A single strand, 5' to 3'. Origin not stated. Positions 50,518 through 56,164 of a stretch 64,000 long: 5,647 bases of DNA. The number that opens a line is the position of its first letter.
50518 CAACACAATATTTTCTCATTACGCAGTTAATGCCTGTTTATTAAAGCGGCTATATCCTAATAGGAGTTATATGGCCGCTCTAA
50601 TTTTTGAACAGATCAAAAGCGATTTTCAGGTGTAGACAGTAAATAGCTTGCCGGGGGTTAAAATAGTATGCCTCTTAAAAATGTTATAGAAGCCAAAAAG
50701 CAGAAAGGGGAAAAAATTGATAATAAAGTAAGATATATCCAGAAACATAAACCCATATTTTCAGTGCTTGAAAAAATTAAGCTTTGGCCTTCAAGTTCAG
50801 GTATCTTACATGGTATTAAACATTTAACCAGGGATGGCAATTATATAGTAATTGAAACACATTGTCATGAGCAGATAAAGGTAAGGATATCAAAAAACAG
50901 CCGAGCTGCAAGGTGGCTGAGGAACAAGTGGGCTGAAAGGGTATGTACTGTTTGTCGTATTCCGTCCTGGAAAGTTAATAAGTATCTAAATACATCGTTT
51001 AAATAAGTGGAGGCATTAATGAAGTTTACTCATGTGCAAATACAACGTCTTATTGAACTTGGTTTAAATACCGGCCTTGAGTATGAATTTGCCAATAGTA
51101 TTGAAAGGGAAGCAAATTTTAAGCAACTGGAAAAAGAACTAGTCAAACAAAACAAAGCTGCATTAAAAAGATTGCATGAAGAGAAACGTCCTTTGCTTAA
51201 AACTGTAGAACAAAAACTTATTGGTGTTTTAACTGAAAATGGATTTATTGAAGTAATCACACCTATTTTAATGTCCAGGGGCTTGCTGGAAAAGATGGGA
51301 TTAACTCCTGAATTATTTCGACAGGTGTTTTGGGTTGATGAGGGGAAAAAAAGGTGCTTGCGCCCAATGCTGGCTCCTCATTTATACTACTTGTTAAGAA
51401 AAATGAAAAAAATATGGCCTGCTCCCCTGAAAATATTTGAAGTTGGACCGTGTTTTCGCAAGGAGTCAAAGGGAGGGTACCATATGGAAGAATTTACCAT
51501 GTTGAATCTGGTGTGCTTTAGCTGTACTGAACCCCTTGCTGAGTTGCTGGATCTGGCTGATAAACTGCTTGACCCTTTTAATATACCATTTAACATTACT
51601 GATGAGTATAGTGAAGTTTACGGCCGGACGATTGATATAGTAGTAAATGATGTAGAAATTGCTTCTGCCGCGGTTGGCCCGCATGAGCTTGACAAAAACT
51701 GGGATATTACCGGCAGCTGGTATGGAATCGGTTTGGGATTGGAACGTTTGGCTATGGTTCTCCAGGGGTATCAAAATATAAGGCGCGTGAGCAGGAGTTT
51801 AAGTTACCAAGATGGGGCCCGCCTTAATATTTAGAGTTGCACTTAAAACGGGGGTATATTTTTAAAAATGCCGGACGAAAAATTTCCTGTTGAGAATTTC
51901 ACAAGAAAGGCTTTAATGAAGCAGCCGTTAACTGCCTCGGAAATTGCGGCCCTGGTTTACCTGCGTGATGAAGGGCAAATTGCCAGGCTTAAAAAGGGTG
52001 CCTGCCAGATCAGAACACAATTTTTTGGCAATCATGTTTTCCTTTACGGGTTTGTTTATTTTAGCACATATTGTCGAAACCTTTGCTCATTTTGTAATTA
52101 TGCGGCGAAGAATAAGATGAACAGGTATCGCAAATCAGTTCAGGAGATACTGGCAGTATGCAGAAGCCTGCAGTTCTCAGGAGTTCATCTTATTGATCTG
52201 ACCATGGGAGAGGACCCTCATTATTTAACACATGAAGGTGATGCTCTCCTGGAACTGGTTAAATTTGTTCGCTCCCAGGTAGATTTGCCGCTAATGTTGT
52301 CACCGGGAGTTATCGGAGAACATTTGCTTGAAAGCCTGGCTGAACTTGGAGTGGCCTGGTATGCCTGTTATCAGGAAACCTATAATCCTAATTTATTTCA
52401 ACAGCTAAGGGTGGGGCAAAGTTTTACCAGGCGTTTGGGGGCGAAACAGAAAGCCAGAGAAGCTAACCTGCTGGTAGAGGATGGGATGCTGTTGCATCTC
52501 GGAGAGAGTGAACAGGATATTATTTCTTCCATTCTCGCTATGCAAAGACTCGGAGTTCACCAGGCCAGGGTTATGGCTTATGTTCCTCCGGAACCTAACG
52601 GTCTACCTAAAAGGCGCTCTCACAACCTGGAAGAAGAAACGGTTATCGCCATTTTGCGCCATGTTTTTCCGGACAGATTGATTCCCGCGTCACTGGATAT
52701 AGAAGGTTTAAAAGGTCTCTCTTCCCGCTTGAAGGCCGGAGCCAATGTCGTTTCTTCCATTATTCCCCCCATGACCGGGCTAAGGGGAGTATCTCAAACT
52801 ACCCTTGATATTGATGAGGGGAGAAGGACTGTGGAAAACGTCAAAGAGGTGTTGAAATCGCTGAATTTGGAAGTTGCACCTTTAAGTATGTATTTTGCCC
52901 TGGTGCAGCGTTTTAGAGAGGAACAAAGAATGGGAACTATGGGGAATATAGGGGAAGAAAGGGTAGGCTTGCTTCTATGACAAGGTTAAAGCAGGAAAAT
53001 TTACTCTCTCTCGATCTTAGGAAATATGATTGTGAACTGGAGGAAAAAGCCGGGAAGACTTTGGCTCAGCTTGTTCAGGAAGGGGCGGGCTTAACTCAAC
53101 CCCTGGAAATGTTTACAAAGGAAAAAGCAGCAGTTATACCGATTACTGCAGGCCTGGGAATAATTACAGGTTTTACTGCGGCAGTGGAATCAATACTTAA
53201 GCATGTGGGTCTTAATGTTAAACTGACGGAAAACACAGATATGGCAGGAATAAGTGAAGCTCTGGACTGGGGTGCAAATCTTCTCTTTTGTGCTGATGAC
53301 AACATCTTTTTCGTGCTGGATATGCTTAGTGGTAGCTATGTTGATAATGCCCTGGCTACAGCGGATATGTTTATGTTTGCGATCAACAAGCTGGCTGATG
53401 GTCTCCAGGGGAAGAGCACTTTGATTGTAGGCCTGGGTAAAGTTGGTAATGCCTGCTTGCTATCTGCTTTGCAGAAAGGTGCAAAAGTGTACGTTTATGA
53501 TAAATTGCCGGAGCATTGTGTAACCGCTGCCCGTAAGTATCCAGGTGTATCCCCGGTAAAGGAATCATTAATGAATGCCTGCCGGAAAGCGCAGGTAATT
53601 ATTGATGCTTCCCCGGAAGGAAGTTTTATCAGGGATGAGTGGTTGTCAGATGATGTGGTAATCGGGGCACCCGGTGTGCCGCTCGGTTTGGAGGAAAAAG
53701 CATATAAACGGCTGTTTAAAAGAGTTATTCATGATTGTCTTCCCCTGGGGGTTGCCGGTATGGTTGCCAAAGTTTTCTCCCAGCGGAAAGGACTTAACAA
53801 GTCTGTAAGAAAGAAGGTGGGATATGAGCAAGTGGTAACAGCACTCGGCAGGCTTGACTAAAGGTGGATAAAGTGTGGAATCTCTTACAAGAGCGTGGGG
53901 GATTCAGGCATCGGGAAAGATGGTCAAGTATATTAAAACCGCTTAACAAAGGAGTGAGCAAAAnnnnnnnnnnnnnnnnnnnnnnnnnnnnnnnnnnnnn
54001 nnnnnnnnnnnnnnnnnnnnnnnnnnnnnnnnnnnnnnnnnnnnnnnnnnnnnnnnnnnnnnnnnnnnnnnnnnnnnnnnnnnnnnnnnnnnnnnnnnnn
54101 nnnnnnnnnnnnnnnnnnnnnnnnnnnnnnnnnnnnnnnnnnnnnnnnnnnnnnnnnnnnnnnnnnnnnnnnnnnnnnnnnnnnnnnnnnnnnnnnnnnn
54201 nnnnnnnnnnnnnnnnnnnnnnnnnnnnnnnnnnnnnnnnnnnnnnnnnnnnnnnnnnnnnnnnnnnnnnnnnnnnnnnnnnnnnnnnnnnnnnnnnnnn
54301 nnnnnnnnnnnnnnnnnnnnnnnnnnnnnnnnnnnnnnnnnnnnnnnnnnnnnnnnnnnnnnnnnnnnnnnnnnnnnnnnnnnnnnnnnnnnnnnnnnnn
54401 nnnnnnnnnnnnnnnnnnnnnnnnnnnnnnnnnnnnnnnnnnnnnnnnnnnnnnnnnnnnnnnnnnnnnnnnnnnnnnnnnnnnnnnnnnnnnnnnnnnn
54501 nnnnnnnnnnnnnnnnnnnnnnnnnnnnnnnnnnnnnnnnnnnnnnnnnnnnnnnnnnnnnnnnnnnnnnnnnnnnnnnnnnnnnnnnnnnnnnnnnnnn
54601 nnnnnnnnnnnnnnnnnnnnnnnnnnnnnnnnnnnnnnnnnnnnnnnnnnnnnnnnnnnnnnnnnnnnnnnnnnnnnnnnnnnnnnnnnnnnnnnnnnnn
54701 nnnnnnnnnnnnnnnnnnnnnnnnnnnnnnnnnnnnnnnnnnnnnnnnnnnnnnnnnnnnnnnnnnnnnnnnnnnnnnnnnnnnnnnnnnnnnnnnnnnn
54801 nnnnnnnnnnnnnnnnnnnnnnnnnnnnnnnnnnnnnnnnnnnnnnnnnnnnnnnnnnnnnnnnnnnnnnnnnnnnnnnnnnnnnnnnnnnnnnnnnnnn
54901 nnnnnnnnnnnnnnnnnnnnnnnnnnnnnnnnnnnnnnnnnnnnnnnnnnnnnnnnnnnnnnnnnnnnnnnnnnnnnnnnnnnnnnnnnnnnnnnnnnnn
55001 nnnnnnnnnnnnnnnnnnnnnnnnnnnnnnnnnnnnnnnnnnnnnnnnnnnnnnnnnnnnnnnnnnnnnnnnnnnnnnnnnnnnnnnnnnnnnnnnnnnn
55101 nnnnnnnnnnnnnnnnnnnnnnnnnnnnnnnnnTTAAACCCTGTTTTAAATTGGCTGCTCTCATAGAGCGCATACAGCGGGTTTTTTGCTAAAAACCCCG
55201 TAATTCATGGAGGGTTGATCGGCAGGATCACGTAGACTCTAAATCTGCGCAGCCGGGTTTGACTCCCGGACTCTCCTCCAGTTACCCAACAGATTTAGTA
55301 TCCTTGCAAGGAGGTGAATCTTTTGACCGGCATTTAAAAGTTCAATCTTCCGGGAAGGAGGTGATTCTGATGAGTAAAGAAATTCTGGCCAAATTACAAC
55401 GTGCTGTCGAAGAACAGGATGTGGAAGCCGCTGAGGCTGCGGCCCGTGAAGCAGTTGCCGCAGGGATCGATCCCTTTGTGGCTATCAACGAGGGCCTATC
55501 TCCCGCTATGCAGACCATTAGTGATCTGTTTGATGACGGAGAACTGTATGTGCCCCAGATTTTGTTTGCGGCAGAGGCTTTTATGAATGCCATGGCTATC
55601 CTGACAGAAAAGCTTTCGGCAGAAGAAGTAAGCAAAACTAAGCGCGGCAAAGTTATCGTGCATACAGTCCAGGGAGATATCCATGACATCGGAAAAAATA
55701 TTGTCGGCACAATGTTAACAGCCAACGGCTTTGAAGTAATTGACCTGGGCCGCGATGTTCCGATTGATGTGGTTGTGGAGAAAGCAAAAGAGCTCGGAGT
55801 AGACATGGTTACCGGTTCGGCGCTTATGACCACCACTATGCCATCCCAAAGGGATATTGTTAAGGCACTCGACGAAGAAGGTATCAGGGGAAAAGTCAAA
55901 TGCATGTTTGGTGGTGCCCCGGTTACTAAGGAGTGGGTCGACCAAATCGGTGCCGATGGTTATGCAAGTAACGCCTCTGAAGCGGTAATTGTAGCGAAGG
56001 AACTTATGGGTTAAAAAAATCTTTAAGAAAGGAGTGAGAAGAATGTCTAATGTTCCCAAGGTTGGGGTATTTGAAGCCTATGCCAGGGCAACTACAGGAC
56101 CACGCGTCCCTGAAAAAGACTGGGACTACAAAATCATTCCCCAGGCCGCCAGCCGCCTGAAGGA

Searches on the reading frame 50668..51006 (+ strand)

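Call 5: search_protein_families(library=ncbifam, proteins=[window:50668-51006:+])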
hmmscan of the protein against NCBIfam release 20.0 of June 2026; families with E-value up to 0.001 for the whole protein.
window:50668-51006:+ (112 aa): 2 families
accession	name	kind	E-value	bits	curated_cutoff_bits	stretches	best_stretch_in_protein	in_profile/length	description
TIGR03912.1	PylS_Nterm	equivalog_domain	2.7e-31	107.7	51.15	1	26-111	1-86/89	pyrrolysine--tRNA(Pyl) ligase small subunit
NF007083.1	PRK09537.1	equivalog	7e-17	61.6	550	1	27-111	3-87/425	pyrrolysine--tRNA(Pyl) ligase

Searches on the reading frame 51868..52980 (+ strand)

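Call 5: search_protein_families(library=ncbifam, proteins=[window:51868-52980:+])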
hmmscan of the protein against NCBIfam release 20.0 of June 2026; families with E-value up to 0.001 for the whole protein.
window:51868-52980:+ (370 aa): 21 families
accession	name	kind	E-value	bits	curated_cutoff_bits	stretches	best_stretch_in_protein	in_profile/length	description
TIGR03910.1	pyrrolys_PylB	equivalog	3.1e-121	404.5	348.2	1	8-344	5-345/347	methylornithine synthase PylB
TIGR03956.1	rSAM_HydE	equivalog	1.2e-26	93.8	254.6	1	17-303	7-297/340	[FeFe] hydrogenase H-cluster radical SAM maturase HydE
TIGR02351.2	thiH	equivalog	6.9e-25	87.9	380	1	13-227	27-242/364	2-iminoacetate synthase ThiH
TIGR00433.2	bioB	equivalog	3.4e-20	72.5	225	1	21-273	3-257/307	biotin synthase BioB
TIGR03957.1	rSAM_HmdB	equivalog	1.4e-19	70.5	320.9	1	28-302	8-285/317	5,10-methenyltetrahydromethanopterin hydrogenase cofactor biosynthesis protein HmdB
TIGR03955.1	rSAM_HydG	equivalog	1.2e-15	56.9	312.15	1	8-180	34-210/470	[FeFe] hydrogenase H-cluster radical SAM maturase HydG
NF004884.0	PRK06245.1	equivalog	2.6e-08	33.1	209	1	62-228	18-197/340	7,8-didemethyl-8-hydroxy-5-deazariboflavin synthase subunit CofG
NF006308.0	PRK08508.1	equivalog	3.3e-08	33.1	377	1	66-266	14-216/279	biotin synthase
NF004911.0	PRK06267.1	equivalog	4.5e-08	32.6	305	1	38-297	6-264/351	hypothetical protein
NF053743.1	LipS2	equivalog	8.5e-08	32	270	1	65-263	29-227/292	LipS2 family lipoyl synthase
NF009544.0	PRK12928.1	subfamily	4.6e-07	29.4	210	1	44-254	53-263/300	lipoyl synthase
NF005609.0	PRK07360.1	equivalog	4.9e-07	28.8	426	1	7-116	7-119/374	7,8-didemethyl-8-hydroxy-5-deazariboflavin synthase subunit CofH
TIGR03550.1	F420_cofG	equivalog_domain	5.6e-07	29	213.35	1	62-228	7-190/322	7,8-didemethyl-8-hydroxy-5-deazariboflavin synthase CofG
TIGR00510.1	lipA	equivalog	6.4e-06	25.7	310.25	1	32-247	38-253/302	lipoyl synthase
TIGR03699.1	menaquin_MqnC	equivalog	1.3e-05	24.2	428.1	1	29-122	8-105/342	cyclic dehypoxanthinyl futalosine synthase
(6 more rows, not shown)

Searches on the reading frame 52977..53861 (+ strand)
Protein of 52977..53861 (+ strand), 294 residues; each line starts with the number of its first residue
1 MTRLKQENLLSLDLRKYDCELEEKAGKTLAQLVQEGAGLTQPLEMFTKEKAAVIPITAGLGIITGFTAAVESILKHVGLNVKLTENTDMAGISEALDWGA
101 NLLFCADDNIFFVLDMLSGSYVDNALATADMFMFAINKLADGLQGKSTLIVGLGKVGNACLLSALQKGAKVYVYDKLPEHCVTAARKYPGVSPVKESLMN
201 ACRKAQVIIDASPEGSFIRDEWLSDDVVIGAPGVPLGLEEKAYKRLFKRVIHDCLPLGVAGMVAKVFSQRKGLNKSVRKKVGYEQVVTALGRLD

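Call 5: search_protein_families(library=ncbifam, proteins=[window:52977-53861:+])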
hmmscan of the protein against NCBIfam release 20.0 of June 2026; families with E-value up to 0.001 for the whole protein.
window:52977-53861:+ (294 aa): 2 families
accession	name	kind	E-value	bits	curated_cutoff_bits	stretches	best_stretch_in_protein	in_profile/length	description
TIGR03911.1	pyrrolys_PylD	equivalog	7.3e-60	202.3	150.05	1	2-267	1-266/266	3-methylornithyl-N6-L-lysine dehydrogenase PylD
NF006162.0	PRK08306.1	equivalog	0.00094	18.6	261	0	123-214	131-222/297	dipicolinate synthase subunit DpsA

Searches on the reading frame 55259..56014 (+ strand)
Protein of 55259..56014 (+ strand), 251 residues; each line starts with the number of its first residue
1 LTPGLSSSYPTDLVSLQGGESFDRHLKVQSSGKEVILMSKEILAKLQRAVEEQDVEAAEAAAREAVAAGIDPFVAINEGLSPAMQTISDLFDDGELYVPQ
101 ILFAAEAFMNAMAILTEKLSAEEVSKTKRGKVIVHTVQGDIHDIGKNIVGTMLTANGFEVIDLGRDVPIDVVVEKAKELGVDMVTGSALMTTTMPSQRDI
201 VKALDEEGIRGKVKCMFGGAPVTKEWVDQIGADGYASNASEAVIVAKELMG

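Call 5: search_protein_families(library=ncbifam, proteins=[window:55259-56014:+])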
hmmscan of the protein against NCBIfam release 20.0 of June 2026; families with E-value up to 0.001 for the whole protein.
window:55259-56014:+ (251 aa): 16 families
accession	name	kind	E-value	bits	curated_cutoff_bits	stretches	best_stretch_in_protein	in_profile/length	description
TIGR02370.1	pyl_corrinoid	subfamily_domain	2.6e-75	252.1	215.3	1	45-242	1-197/197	methyltransferase cognate corrinoid protein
NF041607.1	dimeth_corrin_MtbC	equivalog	7.1e-59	198.7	350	1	60-249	15-202/203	dimethylamine corrinoid protein MtbC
NF047995.1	corrinoid_MtgC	exception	1.2e-52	178.5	310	1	41-250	3-213/215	glycine betaine-specific corrinoid protein MtgC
NF047996.1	corrin_MtgC_2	exception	6.3e-51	172.9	370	1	40-250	2-210/212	glycine betaine-specific corrinoid protein MtgC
NF040655.1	MtaC_Meth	equivalog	4.2e-46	157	420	1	37-249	30-237/253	methanol--corrinoid protein MtaC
NF040669.1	MtaC2_Meth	equivalog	1.4e-44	152.5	450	1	36-246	36-242/267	methanol--corrinoid protein MtaC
TIGR02082.1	metH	equivalog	3.8e-38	130.8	1010.85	1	38-250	642-858/1182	methionine synthase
NF007024.0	PRK09490.1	equivalog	1e-31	109.6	1497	1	53-250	672-876/1234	methionine synthase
NF052513.1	TransRegCarH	equivalog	2.7e-13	49.8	400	1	41-233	82-262/274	HTH-type transcriptional repressor CarH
NF002612.0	PRK02261.1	equivalog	1.9e-08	33.9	110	1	129-220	3-93/148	methylaspartate mutase subunit S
NF040743.1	ornith_mutase_E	equivalog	2.5e-06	25.7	800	1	115-247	582-720/730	D-ornithine 4,5-aminomutase subunit OraE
NF052385.1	Lys_5_6_beta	equivalog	2.6e-06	27.3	280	1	157-245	138-229/241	lysine 5,6-aminomutase subunit beta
TIGR01501.1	MthylAspMutase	equivalog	8.6e-06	25.5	135.8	1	132-213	4-85/134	methylaspartate mutase subunit S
TIGR00640.1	acid_CoA_mut_C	subfamily_domain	5.6e-05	23.1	57.45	1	129-232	2-103/132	methylmalonyl-CoA mutase C-terminal domain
NF006944.0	PRK09426.1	equivalog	0.00019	19.5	876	1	80-220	540-679/721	methylmalonyl-CoA mutase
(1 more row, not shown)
